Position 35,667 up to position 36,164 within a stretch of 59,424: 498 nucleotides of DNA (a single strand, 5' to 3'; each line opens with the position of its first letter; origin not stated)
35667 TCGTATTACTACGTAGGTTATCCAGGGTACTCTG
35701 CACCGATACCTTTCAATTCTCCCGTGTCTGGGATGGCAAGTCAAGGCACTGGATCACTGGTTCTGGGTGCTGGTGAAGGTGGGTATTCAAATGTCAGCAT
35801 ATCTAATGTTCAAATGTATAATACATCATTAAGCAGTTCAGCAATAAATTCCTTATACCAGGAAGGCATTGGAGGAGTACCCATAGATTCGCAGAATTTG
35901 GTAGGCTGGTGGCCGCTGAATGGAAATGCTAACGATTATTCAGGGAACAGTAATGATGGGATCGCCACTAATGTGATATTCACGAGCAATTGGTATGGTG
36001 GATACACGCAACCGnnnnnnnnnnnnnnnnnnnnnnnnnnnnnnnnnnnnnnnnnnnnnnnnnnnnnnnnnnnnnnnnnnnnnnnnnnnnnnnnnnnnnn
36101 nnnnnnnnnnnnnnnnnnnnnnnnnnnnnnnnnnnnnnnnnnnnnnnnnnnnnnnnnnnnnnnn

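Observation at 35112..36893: Cassette-like architecture: conserved 5' and 3' gene ends, divergent cores, and a 35-nt perfect junction repeat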

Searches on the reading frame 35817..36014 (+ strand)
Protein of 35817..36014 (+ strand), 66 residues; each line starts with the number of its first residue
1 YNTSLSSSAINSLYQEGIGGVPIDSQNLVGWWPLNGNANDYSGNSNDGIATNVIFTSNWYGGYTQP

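Call 45: search_solved_structures(query=window:35817-36014:+, max_evalue=10, show_alignments=4)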
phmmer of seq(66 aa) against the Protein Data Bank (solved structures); distinct sequences matched with E-value up to 10: 1.
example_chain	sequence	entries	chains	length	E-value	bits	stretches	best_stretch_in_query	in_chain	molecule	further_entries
7mjr_A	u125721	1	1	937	0.45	14.5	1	14-45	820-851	Vip4Da1 protein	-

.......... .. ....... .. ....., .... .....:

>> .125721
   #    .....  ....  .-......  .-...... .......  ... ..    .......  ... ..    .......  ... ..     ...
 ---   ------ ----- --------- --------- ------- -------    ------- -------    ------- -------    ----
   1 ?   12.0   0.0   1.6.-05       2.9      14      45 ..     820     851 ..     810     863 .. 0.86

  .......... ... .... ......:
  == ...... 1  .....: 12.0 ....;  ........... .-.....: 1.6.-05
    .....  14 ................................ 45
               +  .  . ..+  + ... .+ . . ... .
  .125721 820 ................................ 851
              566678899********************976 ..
